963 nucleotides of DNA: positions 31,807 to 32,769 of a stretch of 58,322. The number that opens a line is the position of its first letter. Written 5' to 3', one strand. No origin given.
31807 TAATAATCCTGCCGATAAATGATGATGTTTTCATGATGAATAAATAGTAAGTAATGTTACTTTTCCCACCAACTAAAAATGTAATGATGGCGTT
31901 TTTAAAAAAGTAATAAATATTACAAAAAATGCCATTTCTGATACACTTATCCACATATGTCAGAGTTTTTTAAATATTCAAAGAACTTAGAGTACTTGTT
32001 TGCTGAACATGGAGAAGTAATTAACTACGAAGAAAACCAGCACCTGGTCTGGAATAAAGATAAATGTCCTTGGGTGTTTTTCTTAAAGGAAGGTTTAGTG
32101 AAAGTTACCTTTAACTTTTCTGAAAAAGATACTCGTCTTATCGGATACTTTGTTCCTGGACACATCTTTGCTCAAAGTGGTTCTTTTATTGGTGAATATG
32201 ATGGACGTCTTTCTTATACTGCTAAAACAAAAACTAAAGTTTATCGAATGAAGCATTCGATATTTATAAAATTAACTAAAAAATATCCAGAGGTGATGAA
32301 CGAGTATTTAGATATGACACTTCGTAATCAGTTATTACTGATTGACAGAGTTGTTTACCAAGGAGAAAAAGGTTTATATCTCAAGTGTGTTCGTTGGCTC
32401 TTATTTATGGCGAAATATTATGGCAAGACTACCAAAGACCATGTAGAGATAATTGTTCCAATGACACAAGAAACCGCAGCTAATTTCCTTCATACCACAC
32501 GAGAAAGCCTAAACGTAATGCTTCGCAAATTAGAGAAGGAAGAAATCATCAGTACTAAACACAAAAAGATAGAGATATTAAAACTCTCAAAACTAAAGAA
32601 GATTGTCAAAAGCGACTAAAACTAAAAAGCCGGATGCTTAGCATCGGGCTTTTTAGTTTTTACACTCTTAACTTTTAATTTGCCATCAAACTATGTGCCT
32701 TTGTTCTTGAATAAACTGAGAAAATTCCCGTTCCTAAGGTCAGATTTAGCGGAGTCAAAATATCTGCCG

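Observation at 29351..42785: Duplicated 'Crp-family regulator + giant peptidoglycan-tethered binding protein' island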

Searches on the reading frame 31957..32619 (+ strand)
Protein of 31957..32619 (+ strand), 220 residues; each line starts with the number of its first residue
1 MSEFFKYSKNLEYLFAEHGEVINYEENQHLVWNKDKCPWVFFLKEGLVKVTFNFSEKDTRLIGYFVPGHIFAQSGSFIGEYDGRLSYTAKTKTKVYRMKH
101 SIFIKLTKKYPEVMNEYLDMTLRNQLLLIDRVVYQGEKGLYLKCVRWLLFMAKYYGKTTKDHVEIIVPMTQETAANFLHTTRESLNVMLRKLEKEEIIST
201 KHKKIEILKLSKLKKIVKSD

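Call 9: search_protein_families(library=pfam, proteins=[window:31957-32619:+], max_evalue=0.01)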
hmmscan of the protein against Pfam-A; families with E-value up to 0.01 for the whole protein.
window:31957-32619:+ (220 aa): 2 families
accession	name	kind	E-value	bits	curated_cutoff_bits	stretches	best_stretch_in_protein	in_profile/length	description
PF13545.12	HTH_Crp_2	-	2.2e-14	53.6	27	1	144-216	3-70/70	Crp-like helix-turn-helix domain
PF00027.35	cNMP_binding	-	5.4e-08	33.1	27.5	1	22-109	2-88/89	Cyclic nucleotide-binding domain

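Call 22: find_homologous_proteins(query=window:31957-32619:+, max_evalue=0.00001)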
Query window:31957-32619:+ (220 aa): 77 proteins with E <= 0.00001 among 346 candidates.
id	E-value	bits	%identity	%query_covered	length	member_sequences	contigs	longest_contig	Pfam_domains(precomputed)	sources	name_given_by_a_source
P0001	7.6e-142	488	100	100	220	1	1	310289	PF13545.13,PF00027.36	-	-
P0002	2.7e-85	303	63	99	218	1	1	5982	PF13545.13,PF00027.36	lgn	-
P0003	1.8e-83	297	60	99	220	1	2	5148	PF13545.13,PF00027.36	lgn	-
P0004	3.1e-83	296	59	99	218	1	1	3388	PF13545.13,PF00027.36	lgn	-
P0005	2.2e-82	294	61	99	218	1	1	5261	PF13545.13,PF00027.36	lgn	-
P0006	5.5e-82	292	60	99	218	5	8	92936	PF13545.13,PF00027.36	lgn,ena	-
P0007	1.4e-81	291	62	99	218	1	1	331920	PF13545.13,PF00027.36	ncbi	-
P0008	7.3e-81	289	64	90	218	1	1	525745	PF13545.13,PF00027.36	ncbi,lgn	ncbi:MAG: Crp/Fnr family transcriptional regulator [Candidatus Paceibacteria bacterium]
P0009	9.8e-81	288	59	99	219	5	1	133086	PF13545.13,PF00027.36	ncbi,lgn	-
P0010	1.6e-79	284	60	99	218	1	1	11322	PF13545.13,PF00027.36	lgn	-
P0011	2.4e-78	280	60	99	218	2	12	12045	PF13545.13,PF00027.36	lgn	-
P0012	7.8e-78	279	57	99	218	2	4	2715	PF13545.13,PF00027.36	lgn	-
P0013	9.8e-78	278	59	99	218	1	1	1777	PF13545.13,PF00027.36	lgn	-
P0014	4.1e-76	273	58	87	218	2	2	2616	PF13545.13,PF00027.36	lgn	-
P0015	4.2e-76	273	58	98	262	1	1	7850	PF13545.13,PF00027.36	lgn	-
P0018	9.6e-74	265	60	90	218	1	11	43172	PF13545.13,PF00027.36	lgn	-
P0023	1.0e-69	252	57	99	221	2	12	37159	PF13545.13,PF00027.36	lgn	-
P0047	7.2e-53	197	46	97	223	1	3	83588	PF13545.13,PF00027.36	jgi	jgi:CRP/FNR family transcriptional regulator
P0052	1.9e-51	192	43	99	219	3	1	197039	PF13545.13,PF00027.36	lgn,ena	-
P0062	8.8e-47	177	41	99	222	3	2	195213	PF13545.13,PF00027.36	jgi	jgi:CRP-like cAMP-binding protein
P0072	4.8e-44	168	42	98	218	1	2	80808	PF13545.13,PF00027.36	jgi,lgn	jgi:CRP-like cAMP-binding protein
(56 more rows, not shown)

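Call 24: find_related_loci(query=A2, collection=genome_contigs, flank=10000)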
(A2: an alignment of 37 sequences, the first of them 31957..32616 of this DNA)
Query A2 (220 aa) in genome_contigs; peptide patterns used: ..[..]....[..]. (x = any residue, [..] = any of these).
18 stretches matched a pattern; 9 encode a relative of the query (tblastn E <= 1e-3); 9 distinct loci.
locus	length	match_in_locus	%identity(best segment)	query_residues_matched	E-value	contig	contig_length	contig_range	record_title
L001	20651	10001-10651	62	1-217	2e-90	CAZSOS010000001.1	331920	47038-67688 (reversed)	MAG TPA_asm: uncultured Candidatus Saccharibacteria bacterium isolate binchicken_co179_367 genome assembly, contig: NODE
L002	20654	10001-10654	59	1-218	2e-87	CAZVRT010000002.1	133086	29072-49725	MAG TPA_asm: uncultured Candidatus Saccharibacteria bacterium isolate SRP344714_co1_161 genome assembly, contig: NODE_29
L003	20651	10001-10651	58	1-217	8e-85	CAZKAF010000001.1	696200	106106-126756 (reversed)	MAG TPA_asm: uncultured Candidatus Saccharibacteria bacterium isolate SRP344714_co1_229 genome assembly, contig: NODE_5_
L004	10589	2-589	60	22-217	2e-79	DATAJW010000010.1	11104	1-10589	MAG TPA_asm: Candidatus Paceibacterota bacterium isolate SMAG_U6922 k141_17647, whole genome shotgun sequence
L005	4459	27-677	47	1-217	5e-66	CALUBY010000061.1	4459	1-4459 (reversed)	MAG: uncultured bacterium isolate LGMHLTr32Z_bin.9.MAG genome assembly, contig: NODE_2275_length_4459_cov_22.519755, who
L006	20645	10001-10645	45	4-218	5e-59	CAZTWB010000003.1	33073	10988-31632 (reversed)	MAG TPA_asm: uncultured Candidatus Saccharibacteria bacterium isolate SRP257259_co1_179 genome assembly, contig: NODE_13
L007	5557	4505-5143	45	1-213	5e-58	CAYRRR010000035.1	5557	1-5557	MAG TPA_asm: uncultured Candidatus Saccharibacteria bacterium isolate SRP144015_co1_65 genome assembly, contig: NODE_605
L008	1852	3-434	59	74-217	7e-55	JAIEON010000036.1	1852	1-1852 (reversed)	MAG: Patescibacteria group bacterium isolate co.spades.DASTOOL.1kb_105 c_000000268408, whole genome shotgun sequence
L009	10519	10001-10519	43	3-175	4e-46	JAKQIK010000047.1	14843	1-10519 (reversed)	MAG: bacterium isolate USDE_metabat.8_sub k141_579011, whole genome shotgun sequence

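Call 31: find_related_loci(query=A2, collection=metagenome_contigs, flank=10000)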
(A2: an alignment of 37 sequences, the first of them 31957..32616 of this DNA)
Query A2 (220 aa) in metagenome_contigs; peptide patterns used: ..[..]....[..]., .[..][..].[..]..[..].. (x = any residue, [..] = any of these).
108 stretches matched a pattern; 9 encode a relative of the query (tblastn E <= 1e-3); 9 distinct loci.
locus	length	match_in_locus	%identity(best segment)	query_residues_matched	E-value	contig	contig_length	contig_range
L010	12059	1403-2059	46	1-219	3e-64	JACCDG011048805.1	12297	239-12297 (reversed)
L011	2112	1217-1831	45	3-207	3e-59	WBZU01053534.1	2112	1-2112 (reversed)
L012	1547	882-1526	45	1-214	3e-60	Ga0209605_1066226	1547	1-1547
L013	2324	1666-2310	45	1-214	1e-58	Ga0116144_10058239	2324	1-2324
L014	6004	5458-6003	48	1-182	2e-56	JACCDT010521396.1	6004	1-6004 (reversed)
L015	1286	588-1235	43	3-217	7e-59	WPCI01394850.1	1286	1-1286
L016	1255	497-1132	40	3-214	2e-51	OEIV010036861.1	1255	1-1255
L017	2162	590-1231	31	1-213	6e-35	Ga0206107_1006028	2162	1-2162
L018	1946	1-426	37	76-216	1e-24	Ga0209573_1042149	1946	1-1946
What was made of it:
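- Tried and rejected: The metagenome_contigs scan returned only 9, mostly short, loci (call 31).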

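Call 32: find_encoding_contigs(protein=P0008, flank=10000, max_places=1)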
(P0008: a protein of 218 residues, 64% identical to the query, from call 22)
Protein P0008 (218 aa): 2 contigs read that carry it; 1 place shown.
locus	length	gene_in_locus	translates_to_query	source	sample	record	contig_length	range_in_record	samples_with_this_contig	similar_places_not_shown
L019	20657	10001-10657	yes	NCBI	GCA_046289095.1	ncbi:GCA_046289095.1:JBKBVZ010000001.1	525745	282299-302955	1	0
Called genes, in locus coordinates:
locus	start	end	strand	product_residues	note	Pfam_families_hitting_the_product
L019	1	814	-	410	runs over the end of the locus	PF02073:Peptidase_M29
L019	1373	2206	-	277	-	PF00459:Inositol_P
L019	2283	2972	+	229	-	PF00520:Ion_trans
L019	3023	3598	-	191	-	PF01245:Ribosomal_L19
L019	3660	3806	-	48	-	-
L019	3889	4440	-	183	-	-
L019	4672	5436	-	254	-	PF00849:PseudoU_synth_2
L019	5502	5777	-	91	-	PF00708:Acylphosphatase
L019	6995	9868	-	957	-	PF07581:Glug (weak), PF01471:PG_binding_1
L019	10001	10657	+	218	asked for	PF00027:cNMP_binding, PF13545:HTH_Crp_2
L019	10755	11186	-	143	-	-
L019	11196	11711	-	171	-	-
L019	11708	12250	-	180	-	-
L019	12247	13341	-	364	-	PF11104:PilM_2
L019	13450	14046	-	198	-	PF09335:VTT_dom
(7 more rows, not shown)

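Call 33: find_encoding_contigs(protein=P0006, flank=10000, max_places=2)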
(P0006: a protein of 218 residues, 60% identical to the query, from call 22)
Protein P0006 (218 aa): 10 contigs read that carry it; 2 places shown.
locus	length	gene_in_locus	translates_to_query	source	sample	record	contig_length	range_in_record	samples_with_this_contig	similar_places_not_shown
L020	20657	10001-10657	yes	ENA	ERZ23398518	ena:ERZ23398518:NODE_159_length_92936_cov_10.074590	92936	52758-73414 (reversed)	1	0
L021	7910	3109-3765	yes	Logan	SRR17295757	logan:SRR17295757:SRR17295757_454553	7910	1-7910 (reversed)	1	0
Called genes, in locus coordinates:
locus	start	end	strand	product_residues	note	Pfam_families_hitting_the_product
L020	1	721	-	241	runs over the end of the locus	PF00565:SNase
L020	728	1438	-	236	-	PF04264:YceI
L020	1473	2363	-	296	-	PF21088:MS_channel_1st, PF00924:MS_channel_2nd, PF21082:MS_channel_3rd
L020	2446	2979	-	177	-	-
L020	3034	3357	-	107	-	PF01906:YbjQ_1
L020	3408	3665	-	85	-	PF01541:GIY-YIG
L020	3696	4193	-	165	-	PF07166:DUF1398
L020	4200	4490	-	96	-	PF07661:MORN_2 (faint)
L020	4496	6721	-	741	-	PF13385:Laminin_G_3, PF02973:Sialidase (weak), PF13205:Big_5, PF01471:PG_binding_1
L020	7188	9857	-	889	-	PF02369:Big_1 (faint), PF13620:CarboxypepD_reg (weak), PF07581:Glug (faint), PF01471:PG_binding_1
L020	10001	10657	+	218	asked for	PF00027:cNMP_binding, PF13545:HTH_Crp_2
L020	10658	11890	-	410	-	PF07690:MFS_1 (weak), PF11700:ATG22, PF07690:MFS_1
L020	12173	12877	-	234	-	-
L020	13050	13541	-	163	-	-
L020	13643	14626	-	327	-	PF02615:Ldh_2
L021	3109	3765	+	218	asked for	PF00027:cNMP_binding, PF13545:HTH_Crp_2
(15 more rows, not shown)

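Call 34: find_encoding_contigs(protein=P0018, flank=10000, max_places=1)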
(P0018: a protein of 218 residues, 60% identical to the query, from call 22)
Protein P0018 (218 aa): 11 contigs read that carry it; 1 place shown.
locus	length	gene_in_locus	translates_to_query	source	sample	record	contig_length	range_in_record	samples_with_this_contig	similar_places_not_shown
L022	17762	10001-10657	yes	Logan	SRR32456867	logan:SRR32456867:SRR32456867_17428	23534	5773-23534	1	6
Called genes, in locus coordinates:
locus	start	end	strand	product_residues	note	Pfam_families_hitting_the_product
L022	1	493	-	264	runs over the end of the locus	PF01786:AOX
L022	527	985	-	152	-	PF03724:META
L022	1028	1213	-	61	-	-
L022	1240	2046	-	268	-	PF00561:Abhydrolase_1 (weak), PF12146:Hydrolase_4 (weak), PF12697:Abhydrolase_6 (faint)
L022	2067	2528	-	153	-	-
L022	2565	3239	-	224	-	PF09997:DUF2238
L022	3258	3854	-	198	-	-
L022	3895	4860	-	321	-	PF10646:Germane (faint)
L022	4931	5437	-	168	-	-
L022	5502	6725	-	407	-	PF22807:TrAA12, PF07995:GSDH (faint)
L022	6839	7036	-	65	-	-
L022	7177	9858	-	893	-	PF07581:Glug (faint), PF01471:PG_binding_1 (weak)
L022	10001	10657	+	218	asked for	PF00027:cNMP_binding, PF13545:HTH_Crp_2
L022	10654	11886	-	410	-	PF07690:MFS_1, PF11700:ATG22, PF07690:MFS_1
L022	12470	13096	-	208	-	PF03372:Exo_endo_phos (weak)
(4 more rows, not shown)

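Call 35: find_encoding_contigs(protein=P0023, flank=10000, max_places=1)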
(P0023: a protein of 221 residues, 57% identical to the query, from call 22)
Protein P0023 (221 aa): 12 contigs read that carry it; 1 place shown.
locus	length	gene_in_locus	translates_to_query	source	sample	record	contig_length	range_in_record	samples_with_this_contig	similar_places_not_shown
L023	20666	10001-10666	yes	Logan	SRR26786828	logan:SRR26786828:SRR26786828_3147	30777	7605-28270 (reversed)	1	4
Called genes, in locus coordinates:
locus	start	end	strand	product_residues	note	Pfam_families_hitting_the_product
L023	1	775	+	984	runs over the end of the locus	PF22842:Pel9A-like_beta_helix, PF17957:Big_7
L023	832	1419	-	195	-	-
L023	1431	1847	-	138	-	PF08570:DUF1761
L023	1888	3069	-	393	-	PF07907:YibE_F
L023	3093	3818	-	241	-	PF02535:Zip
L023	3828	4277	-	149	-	PF01475:FUR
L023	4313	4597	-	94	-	PF01541:GIY-YIG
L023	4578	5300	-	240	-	PF00657:Lipase_GDSL, PF13472:Lipase_GDSL_2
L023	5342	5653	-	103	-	-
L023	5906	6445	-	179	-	PF02245:Pur_DNA_glyco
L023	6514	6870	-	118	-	-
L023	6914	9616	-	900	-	PF00041:fn3 (faint), PF25788:Ig_Rha78A_N (faint), PF16656:Pur_ac_phosph_N (weak), PF01471:PG_binding_1 (weak)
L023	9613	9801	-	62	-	-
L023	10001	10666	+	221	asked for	PF00027:cNMP_binding, PF13545:HTH_Crp_2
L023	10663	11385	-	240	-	PF09997:DUF2238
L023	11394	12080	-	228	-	PF04264:YceI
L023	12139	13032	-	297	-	PF00903:Glyoxalase (faint), PF06983:3-dmu-9_3-mt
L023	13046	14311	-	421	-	PF23500:DUF7133, PF22807:TrAA12, PF07995:GSDH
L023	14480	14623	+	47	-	-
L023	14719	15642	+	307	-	PF00089:Trypsin, PF13365:Trypsin_2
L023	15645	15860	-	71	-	-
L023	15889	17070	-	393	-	-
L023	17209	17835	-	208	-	PF02698:DUF218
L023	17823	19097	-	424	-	PF08245:Mur_ligase_M, PF02875:Mur_ligase_C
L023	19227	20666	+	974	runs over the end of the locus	PF08443:RimK (weak), PF13401:AAA_22 (faint), PF00664:ABC_membrane, PF00005:ABC_tran, PF13304:AAA_21 (faint)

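Call 36: find_encoding_contigs(protein=P0052, flank=10000, max_places=1)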
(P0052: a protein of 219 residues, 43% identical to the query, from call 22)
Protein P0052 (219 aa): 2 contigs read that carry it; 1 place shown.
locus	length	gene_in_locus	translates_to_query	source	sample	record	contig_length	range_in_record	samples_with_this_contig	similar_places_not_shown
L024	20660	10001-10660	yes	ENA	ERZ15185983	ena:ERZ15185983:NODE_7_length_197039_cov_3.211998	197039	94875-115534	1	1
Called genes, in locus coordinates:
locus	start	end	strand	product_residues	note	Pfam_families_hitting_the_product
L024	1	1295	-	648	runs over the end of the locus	-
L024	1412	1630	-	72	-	-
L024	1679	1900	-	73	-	-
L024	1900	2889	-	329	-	PF00902:TatC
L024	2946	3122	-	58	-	PF02416:TatA_B_E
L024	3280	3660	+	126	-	-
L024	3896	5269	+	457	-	PF03616:Glt_symporter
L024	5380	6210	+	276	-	PF01522:Polysacc_deac_1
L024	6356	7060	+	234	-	PF03437:BtpA (weak)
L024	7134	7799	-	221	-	-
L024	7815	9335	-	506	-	-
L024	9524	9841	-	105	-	-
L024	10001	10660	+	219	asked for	PF00027:cNMP_binding, PF13545:HTH_Crp_2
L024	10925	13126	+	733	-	-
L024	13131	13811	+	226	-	PF04203:Sortase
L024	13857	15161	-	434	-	-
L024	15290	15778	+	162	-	-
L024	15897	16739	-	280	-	-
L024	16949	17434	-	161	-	-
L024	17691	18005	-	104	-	-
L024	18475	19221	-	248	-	PF12697:Abhydrolase_6 (weak)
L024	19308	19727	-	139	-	PF08818:DUF1801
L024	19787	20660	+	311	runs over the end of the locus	PF00005:ABC_tran, PF13304:AAA_21 (weak)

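Call 37: find_encoding_contigs(protein=P0062, flank=10000, max_places=1)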
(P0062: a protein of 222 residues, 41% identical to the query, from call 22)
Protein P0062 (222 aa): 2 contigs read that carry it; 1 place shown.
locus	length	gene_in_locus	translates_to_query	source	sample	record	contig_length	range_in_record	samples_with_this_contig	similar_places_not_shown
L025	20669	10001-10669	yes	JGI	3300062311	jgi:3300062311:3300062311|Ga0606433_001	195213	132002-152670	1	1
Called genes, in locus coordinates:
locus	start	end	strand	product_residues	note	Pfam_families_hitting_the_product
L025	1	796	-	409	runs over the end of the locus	PF00817:IMS, PF11799:IMS_C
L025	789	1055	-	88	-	-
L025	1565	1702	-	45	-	-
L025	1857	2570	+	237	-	-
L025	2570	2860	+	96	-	PF03477:ATP-cone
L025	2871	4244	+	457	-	PF00890:FAD_binding_2 (weak), PF01134:GIDA (faint), PF01266:DAO (faint), PF07992:Pyr_redox_2, PF12831:FAD_oxidored (weak), PF13450:NAD_binding_8 (weak), PF00070:Pyr_redox, PF02852:Pyr_redox_dim, +2 more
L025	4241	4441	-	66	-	-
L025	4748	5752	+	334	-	PF20706:GT4-conflict (weak), PF00534:Glycos_transf_1, PF13692:Glyco_trans_1_4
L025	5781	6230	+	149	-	PF02615:Ldh_2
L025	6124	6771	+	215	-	PF02615:Ldh_2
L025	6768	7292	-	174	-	PF04977:DivIC (weak)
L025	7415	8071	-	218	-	PF04203:Sortase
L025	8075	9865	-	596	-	-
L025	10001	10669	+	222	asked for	PF00027:cNMP_binding, PF13545:HTH_Crp_2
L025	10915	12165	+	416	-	PF07963:N_methyl (weak)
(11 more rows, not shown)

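Call 38: find_encoding_contigs(protein=P0047, flank=10000, max_places=1)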
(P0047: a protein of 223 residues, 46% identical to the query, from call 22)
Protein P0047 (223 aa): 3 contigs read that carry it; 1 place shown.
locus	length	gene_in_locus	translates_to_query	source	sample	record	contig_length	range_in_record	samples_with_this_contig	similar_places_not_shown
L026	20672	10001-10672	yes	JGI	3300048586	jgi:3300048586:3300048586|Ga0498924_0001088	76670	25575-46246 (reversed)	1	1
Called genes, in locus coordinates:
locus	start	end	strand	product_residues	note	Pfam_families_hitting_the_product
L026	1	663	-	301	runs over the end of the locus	-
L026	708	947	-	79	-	-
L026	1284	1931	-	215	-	PF04203:Sortase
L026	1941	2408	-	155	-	-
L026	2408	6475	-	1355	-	PF07581:Glug (faint)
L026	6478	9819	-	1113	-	PF07691:PA14, PF01731:Arylesterase (faint), PF25021:TEN_NHL (faint), PF01436:NHL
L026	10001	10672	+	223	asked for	PF00027:cNMP_binding, PF13545:HTH_Crp_2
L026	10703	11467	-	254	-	PF18761:Heliorhodopsin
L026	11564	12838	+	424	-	PF03448:MgtE_N, PF00571:CBS (faint), PF01769:MgtE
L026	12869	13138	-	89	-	PF04226:Transgly_assoc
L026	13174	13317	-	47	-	-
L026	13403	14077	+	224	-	PF00027:cNMP_binding, PF13545:HTH_Crp_2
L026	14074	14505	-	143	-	PF00072:Response_reg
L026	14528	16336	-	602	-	PF03924:CHASE, PF00512:HisKA, PF02518:HATPase_c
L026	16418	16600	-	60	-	PF12732:YtxH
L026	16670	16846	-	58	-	-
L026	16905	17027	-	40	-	-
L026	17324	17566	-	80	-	-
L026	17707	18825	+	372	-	PF00331:Glyco_hydro_10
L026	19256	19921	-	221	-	-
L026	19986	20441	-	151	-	PF00293:NUDIX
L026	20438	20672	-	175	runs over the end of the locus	PF00156:Pribosyltran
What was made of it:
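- Several genomes carry two or more paralogues, each next to its own surface-protein gene (this window; L026 in call 38).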

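Call 39: find_encoding_contigs(protein=P0072, flank=10000, max_places=1)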
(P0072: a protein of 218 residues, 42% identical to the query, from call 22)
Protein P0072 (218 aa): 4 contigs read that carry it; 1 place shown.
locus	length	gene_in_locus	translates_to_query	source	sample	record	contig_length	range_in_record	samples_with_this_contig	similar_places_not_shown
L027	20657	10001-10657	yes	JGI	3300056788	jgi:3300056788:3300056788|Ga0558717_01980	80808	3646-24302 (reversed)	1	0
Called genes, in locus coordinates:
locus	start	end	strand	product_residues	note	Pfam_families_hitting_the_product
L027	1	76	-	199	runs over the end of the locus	PF04203:Sortase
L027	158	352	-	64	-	-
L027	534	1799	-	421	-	PF01522:Polysacc_deac_1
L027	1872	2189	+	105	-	PF13376:OmdA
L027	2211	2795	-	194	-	PF06966:DUF1295, PF02544:Steroid_dh, PF04140:ICMT (faint)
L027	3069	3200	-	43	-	-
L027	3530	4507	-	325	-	PF00082:Peptidase_S8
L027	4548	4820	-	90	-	-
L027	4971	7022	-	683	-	PF07581:Glug (weak)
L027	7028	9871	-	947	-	PF00059:Lectin_C (weak)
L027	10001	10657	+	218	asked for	PF00027:cNMP_binding, PF13545:HTH_Crp_2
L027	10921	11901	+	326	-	PF03924:CHASE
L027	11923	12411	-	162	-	-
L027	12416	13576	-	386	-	PF06030:WxLIP_PGBD (faint), PF01476:LysM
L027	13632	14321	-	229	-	-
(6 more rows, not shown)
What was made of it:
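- Background rate: roughly 12 of ~181 other called genes in these loci are 590 aa or longer (my count from calls 32-39).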
